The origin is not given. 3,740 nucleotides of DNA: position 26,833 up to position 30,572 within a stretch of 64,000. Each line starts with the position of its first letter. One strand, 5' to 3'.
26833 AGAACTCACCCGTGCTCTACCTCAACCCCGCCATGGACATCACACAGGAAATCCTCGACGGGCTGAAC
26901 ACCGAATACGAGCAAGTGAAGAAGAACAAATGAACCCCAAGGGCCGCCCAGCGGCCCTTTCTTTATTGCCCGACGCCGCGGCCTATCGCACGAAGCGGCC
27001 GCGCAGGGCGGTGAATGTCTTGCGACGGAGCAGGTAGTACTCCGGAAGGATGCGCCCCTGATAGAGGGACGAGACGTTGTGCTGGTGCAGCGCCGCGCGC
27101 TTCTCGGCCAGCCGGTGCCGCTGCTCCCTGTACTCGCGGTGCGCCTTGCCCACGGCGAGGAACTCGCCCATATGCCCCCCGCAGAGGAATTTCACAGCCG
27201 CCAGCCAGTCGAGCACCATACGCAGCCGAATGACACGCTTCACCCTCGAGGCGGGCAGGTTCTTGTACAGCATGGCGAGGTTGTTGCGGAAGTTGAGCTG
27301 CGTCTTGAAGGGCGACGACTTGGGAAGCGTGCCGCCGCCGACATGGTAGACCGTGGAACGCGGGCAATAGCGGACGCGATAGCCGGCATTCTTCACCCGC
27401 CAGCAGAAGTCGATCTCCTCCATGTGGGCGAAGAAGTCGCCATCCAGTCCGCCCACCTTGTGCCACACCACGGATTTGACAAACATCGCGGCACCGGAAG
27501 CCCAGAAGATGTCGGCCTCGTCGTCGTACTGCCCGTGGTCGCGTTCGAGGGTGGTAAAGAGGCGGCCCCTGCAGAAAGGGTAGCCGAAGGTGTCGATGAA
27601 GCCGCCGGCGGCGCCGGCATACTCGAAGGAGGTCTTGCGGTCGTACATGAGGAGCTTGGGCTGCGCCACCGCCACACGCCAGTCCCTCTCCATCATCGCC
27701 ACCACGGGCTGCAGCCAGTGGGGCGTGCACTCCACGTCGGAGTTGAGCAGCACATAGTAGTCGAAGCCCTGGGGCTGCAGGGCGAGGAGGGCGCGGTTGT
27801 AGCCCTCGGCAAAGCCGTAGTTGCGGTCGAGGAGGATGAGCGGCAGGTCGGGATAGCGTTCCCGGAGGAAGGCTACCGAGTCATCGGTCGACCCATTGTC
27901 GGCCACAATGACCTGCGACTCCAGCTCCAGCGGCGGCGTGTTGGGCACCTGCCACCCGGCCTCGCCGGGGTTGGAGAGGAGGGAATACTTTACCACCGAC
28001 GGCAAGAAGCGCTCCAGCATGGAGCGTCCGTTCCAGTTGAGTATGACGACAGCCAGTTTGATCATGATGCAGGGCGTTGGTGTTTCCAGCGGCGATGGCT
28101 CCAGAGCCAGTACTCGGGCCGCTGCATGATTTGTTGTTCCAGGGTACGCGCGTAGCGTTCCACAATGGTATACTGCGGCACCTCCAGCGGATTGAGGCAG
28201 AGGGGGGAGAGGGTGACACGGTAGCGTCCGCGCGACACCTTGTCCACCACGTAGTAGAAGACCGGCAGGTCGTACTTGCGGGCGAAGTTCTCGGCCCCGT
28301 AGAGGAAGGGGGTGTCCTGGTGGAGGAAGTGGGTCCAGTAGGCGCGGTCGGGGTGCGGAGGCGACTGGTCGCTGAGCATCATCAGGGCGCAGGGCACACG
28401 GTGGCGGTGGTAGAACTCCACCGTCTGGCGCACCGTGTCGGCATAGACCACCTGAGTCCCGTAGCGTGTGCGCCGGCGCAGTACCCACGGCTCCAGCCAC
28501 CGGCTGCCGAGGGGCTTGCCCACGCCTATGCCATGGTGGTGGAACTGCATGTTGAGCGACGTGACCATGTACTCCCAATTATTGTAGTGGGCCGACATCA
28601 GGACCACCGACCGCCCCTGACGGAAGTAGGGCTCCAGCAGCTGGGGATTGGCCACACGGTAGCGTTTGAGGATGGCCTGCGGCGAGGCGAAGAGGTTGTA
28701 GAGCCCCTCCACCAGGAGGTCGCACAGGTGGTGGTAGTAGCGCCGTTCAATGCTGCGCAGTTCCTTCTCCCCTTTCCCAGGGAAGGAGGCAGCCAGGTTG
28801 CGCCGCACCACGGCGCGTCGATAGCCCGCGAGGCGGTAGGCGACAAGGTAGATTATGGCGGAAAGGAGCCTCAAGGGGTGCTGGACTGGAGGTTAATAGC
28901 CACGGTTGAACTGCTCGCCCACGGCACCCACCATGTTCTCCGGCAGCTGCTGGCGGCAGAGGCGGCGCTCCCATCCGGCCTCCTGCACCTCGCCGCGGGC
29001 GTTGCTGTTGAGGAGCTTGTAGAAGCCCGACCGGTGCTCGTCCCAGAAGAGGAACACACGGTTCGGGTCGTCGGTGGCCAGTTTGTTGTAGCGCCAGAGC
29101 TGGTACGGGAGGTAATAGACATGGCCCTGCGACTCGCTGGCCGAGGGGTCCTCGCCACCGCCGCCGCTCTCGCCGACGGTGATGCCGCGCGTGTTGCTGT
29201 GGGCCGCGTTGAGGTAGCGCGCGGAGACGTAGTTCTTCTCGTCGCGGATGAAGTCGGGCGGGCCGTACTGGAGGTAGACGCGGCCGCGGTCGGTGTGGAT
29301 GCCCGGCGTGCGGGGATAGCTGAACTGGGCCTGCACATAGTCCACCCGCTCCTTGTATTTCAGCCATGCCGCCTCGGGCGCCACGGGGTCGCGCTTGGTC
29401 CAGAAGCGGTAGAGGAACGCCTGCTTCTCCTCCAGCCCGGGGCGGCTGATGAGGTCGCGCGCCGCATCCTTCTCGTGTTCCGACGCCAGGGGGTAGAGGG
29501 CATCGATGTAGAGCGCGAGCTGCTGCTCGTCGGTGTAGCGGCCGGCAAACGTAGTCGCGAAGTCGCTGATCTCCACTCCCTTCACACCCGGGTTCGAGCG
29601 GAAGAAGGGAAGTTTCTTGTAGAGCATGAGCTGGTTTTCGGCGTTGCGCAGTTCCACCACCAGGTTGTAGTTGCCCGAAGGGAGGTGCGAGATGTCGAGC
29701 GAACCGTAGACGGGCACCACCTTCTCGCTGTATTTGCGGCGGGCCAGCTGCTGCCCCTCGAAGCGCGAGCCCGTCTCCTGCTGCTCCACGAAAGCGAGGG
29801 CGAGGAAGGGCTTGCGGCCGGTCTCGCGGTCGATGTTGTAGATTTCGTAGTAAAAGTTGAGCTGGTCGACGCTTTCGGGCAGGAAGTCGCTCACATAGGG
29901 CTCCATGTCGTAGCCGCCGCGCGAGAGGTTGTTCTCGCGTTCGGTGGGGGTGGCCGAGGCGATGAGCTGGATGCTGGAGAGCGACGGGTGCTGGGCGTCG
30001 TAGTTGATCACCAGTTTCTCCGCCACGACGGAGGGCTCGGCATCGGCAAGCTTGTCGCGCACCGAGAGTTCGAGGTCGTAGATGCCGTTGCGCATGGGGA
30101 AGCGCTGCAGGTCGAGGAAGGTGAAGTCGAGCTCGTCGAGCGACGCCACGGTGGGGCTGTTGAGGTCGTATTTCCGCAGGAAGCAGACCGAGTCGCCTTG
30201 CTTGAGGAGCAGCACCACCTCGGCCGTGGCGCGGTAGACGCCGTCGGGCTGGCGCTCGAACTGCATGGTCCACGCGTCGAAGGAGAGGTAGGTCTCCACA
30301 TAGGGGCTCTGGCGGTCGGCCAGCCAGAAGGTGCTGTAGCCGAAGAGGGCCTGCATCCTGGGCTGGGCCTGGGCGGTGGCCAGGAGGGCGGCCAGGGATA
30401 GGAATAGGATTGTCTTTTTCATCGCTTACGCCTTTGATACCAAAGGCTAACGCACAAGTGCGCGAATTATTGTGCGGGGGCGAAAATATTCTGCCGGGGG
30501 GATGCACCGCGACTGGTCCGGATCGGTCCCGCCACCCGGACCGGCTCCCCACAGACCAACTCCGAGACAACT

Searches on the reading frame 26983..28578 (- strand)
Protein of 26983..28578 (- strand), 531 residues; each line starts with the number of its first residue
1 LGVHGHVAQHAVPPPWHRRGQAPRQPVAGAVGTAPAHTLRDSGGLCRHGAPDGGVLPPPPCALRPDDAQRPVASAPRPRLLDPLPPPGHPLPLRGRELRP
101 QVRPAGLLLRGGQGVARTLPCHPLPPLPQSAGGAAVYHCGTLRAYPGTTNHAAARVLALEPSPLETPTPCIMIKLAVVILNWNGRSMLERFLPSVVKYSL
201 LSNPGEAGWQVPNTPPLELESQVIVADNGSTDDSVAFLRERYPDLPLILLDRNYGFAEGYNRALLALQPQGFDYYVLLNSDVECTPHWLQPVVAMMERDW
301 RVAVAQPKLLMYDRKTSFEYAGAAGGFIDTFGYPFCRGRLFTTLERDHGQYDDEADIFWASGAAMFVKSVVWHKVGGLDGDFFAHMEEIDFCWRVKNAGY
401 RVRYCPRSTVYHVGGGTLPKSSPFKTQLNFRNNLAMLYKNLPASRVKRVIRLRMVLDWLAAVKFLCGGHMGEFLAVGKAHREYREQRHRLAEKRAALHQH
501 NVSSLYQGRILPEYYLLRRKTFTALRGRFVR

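Call 8: search_protein_families(library=pfam, proteins=[window:26983-28578:-])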
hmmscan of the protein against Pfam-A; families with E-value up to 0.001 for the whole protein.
window:26983-28578:- (531 aa): 3 families
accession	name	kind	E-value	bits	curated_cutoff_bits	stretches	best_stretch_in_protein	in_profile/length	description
PF00535.33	Glycos_transf_2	-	7.7e-14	52.4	23.3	1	177-305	2-112/168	Glycosyl transferase family 2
PF13641.12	Glyco_tranf_2_3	-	1.4e-07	32.2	27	1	222-418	32-213/230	Glycosyltransferase like family 2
PF13632.12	Glyco_trans_2_3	-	2.1e-06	28.1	27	1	276-413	3-124/198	Glycosyl transferase family group 2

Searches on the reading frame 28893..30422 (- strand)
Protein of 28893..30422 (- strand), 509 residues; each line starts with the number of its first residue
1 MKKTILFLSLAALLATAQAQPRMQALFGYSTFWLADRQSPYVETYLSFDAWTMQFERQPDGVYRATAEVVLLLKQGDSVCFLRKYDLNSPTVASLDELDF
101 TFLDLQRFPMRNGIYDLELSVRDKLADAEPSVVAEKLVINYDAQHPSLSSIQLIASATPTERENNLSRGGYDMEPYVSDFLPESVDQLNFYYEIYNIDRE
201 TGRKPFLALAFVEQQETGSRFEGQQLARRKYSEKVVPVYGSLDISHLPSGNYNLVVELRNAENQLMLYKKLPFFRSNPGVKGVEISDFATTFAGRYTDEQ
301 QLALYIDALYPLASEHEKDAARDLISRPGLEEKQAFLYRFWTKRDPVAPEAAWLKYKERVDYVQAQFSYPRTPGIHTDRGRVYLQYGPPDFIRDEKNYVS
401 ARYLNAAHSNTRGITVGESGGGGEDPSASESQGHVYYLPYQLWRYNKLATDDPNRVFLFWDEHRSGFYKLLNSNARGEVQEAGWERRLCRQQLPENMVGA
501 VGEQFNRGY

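Call 8: search_protein_families(library=pfam, proteins=[window:28893-30422:-])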
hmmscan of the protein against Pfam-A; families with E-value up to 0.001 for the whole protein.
window:28893-30422:- (509 aa): 1 family
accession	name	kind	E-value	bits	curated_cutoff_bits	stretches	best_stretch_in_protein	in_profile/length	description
PF20094.4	GWxTD_dom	-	0.00033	20.9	26.9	1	332-404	54-127/172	GWxTD domain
